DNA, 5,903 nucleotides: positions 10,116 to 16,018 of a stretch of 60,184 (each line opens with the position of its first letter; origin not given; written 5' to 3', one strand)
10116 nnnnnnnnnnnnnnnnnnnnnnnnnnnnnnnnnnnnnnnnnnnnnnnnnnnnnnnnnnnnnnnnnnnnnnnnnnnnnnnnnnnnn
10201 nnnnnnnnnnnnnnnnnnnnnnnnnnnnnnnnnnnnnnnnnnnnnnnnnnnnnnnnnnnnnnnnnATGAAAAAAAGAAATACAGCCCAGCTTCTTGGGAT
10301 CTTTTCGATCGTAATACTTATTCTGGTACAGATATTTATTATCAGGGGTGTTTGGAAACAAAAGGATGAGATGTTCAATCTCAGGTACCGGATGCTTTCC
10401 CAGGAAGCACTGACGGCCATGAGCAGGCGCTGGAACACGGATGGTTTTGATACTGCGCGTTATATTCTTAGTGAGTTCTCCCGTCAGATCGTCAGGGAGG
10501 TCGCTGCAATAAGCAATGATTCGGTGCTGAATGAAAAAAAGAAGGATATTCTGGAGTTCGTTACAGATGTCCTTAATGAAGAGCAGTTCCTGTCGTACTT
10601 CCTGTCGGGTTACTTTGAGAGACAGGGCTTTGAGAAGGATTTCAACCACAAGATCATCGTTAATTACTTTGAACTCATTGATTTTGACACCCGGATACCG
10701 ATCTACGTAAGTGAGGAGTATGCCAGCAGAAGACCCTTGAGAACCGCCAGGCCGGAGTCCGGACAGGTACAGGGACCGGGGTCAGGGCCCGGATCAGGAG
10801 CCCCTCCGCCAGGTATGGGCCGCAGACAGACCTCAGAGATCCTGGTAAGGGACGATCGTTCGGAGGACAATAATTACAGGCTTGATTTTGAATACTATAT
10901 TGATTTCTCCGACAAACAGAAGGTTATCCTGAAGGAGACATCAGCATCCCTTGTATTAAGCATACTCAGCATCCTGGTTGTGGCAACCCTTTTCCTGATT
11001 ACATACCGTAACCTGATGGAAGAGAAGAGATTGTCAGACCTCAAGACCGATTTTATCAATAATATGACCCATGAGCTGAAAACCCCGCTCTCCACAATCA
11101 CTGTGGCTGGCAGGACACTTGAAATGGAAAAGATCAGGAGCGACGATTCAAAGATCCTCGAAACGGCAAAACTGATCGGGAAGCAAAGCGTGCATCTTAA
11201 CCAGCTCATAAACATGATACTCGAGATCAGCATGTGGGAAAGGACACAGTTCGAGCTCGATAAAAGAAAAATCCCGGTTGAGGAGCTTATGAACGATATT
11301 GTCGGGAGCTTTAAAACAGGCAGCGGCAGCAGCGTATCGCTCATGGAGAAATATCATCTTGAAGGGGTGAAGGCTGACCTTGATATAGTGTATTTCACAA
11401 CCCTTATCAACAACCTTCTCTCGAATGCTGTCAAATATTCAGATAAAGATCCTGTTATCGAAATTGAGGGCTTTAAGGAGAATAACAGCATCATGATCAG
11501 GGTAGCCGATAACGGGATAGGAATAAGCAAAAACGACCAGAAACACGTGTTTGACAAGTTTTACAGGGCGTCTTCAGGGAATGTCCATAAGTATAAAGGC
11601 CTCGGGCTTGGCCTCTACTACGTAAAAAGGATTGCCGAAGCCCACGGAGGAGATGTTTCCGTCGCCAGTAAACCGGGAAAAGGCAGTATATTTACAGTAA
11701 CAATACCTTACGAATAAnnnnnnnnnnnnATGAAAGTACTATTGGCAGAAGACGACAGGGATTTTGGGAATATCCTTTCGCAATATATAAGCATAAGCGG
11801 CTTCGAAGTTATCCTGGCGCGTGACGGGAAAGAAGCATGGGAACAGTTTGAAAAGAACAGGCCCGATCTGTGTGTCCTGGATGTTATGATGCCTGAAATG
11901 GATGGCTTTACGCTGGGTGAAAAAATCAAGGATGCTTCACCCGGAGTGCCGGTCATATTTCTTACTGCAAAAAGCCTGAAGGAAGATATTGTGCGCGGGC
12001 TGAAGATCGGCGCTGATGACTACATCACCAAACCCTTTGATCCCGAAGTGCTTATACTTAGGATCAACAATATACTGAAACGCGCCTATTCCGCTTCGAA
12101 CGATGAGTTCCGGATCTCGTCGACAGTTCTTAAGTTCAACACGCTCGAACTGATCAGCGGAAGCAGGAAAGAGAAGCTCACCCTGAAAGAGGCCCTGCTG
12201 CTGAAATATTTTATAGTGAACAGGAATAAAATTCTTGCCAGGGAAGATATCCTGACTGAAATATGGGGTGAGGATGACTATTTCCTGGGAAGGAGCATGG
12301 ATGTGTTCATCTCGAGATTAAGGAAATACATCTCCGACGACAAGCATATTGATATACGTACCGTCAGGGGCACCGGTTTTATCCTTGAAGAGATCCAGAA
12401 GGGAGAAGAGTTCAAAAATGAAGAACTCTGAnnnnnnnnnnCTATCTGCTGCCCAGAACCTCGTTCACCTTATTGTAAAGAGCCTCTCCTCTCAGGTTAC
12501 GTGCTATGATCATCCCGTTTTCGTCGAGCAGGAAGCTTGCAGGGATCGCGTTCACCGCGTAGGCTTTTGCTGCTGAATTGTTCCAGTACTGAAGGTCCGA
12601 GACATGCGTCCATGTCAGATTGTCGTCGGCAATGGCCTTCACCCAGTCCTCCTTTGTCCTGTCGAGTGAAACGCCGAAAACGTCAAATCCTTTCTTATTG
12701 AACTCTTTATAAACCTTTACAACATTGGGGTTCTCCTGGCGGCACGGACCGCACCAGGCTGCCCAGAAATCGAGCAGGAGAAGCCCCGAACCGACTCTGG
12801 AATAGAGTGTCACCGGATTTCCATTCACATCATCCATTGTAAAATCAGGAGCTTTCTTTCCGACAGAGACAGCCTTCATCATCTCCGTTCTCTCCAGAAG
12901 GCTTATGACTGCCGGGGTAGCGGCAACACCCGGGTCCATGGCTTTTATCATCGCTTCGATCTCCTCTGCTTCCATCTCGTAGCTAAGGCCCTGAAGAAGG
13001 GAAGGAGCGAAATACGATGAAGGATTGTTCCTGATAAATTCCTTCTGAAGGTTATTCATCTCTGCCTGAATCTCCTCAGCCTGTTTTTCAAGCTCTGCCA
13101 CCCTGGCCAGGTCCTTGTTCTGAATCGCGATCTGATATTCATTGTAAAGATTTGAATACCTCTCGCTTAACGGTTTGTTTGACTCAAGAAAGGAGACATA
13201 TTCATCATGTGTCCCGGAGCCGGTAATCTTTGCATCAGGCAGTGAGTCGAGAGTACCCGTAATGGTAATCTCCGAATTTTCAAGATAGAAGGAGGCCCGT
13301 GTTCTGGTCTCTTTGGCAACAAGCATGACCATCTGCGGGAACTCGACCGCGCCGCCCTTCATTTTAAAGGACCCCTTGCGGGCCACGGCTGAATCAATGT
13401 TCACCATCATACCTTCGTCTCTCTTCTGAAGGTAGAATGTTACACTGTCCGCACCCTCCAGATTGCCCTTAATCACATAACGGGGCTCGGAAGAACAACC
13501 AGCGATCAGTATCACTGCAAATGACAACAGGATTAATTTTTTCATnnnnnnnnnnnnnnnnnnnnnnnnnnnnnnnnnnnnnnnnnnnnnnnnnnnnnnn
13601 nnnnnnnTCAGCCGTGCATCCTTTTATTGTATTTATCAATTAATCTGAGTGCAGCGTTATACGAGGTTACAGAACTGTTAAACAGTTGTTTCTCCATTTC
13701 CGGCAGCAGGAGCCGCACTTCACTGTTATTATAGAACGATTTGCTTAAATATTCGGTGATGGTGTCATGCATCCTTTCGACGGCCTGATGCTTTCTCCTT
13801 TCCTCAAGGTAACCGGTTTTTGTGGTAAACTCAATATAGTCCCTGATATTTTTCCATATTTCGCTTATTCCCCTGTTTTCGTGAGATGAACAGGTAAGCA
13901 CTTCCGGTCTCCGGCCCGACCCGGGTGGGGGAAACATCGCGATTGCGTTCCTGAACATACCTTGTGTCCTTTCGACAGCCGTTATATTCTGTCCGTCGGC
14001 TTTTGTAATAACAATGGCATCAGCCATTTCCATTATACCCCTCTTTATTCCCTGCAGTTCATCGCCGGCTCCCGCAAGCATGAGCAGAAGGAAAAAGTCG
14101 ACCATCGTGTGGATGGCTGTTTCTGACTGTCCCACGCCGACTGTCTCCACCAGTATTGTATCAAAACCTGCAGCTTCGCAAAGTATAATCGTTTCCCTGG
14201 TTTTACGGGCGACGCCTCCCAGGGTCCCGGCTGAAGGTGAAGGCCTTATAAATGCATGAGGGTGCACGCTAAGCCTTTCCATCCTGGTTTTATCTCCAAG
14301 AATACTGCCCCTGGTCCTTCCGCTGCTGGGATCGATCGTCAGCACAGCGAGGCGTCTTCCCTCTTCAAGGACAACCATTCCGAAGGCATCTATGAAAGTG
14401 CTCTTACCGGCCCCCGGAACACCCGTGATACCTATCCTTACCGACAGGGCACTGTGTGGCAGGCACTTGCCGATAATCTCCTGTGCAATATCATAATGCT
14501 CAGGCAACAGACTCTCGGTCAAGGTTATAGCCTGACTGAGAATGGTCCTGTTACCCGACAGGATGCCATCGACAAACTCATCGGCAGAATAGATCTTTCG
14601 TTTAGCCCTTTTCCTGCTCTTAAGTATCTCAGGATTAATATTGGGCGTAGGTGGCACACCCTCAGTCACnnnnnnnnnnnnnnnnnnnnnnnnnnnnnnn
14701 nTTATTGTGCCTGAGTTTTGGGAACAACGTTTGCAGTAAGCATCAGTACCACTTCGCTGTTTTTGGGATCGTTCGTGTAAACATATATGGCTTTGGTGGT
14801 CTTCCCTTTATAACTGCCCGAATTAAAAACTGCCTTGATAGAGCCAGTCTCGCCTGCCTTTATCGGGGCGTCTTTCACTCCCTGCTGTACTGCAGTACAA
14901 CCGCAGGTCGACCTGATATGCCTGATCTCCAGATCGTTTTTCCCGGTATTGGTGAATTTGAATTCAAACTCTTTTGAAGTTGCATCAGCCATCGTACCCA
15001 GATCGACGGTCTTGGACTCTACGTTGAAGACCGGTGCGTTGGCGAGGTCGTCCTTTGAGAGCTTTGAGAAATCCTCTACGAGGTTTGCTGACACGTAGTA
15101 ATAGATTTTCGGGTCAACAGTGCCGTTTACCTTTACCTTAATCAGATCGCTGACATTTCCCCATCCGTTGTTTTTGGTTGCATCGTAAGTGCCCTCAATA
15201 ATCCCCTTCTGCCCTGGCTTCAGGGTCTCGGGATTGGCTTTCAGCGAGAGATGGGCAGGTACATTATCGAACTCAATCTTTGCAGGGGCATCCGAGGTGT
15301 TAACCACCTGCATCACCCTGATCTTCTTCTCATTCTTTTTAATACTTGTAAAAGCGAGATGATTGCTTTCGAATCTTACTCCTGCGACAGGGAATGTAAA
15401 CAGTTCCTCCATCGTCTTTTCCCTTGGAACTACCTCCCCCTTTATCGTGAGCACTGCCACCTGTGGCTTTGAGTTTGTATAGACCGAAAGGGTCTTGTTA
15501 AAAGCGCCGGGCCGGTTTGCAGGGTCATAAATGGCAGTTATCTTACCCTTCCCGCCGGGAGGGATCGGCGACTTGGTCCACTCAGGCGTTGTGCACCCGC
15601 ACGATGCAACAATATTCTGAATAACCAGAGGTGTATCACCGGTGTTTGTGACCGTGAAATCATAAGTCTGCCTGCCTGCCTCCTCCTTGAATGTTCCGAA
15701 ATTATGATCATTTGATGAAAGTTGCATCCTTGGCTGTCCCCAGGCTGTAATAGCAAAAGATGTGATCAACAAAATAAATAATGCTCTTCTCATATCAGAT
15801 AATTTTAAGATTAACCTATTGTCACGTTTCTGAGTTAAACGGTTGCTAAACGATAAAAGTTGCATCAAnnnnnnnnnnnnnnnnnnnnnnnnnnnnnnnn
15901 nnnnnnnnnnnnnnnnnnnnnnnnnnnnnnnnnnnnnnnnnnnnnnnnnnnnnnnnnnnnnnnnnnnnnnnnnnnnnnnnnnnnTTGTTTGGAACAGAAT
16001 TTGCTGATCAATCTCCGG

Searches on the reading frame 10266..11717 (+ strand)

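Call 93: search_protein_families(library=pfam, max_evalue=0.00001, proteins=[window:10266-11717:+])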
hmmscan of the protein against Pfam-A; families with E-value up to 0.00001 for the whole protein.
window:10266-11717:+ (483 aa): 3 families
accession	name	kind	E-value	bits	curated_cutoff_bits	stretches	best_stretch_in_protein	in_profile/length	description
PF02518.31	HATPase_c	-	5.1e-27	95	26.4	1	377-482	6-109/111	Histidine kinase-, DNA gyrase B-, and HSP90-like ATPase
PF00512.31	HisKA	-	1.7e-10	41.3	26.9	1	260-325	2-64/66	His Kinase A (phospho-acceptor) domain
PF14501.12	HATPase_c_5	-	3.4e-07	30.6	22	1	377-469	6-91/102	GHKL domain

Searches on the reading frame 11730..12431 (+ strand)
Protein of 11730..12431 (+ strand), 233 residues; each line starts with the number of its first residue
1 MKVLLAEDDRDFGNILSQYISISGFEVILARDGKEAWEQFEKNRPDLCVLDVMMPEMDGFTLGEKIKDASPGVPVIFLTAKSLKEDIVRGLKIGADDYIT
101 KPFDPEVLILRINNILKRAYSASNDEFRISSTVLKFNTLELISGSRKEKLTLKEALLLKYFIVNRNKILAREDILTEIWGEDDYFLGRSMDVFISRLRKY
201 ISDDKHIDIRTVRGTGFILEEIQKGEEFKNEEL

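Call 93: search_protein_families(library=pfam, max_evalue=0.00001, proteins=[window:11730-12431:+])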
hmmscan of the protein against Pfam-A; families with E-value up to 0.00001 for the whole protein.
window:11730-12431:+ (233 aa): 2 families
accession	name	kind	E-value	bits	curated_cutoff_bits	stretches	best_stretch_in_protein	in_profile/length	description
PF00072.30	Response_reg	-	5.9e-32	110.6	30.2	1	3-112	1-110/111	Response regulator receiver domain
PF00486.34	Trans_reg_C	-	2.3e-17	63.2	26.2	1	148-219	4-77/77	Transcriptional regulatory protein, C terminal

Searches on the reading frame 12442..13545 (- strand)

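Call 93: search_protein_families(library=pfam, max_evalue=0.00001, proteins=[window:12442-13545:-])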
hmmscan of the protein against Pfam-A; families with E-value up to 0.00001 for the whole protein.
window:12442-13545:- (367 aa): 6 families
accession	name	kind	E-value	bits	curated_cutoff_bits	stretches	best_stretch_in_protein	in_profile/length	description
PF00578.27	AhpC-TSA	-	3.7e-22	79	26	1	228-347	1-122/124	AhpC/TSA family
PF08534.16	Redoxin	-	7.2e-21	75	26.6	1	228-353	2-135/148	Redoxin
PF14289.11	DUF4369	-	2e-19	70.3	25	1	23-116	1-91/91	Domain of unknown function (DUF4369)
PF13905.12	Thioredoxin_8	-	1.7e-18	67.2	27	1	255-345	3-93/94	Thioredoxin-like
PF00085.26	Thioredoxin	-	2.2e-08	34.5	23.5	1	254-298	19-60/103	Thioredoxin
PF13098.12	Thioredoxin_2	-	5.6e-06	27.1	27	0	256-354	8-94/104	Thioredoxin-like domain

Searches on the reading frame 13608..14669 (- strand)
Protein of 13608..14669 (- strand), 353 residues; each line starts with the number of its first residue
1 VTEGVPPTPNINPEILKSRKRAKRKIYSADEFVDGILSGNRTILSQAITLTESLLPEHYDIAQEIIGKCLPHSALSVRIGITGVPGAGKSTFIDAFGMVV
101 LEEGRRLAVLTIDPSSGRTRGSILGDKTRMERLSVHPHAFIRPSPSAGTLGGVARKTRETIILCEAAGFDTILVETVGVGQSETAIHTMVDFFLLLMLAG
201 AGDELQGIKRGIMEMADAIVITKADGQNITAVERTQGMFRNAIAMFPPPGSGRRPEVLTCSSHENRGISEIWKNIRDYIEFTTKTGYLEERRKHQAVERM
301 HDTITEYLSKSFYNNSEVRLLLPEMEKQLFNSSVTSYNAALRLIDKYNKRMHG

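Call 94: search_protein_families(library=pfam, max_evalue=0.00001, proteins=[window:13608-14669:-])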
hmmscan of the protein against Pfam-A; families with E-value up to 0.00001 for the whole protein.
window:13608-14669:- (353 aa): 1 family
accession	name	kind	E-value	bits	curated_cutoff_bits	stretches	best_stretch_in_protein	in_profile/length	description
PF03308.22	MeaB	-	4.5e-100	334.6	23.1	1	44-315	1-271/273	Methylmalonyl Co-A mutase-associated GTPase MeaB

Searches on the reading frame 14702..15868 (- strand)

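Call 94: search_protein_families(library=pfam, max_evalue=0.00001, proteins=[window:14702-15868:-])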
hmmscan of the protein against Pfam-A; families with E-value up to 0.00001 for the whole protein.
window:14702-15868:- (388 aa): 3 families
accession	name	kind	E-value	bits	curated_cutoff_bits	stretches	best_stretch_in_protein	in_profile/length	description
PF07610.17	DUF1573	-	3.7e-66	219.7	26.1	2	49-146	2-98/98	Protein of unknown function (DUF1573)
PF22544.2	HYDIN_VesB_CFA65-like_Ig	-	1.4e-38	131.6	25.5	3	46-145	1-100/100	HYDIN/CFA65/VesB-like, Ig-like domain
PF15780.11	ASH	-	2.2e-06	28.2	27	0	170-254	13-97/98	Abnormal spindle-like microcephaly-assoc'd, ASPM-SPD-2-Hydin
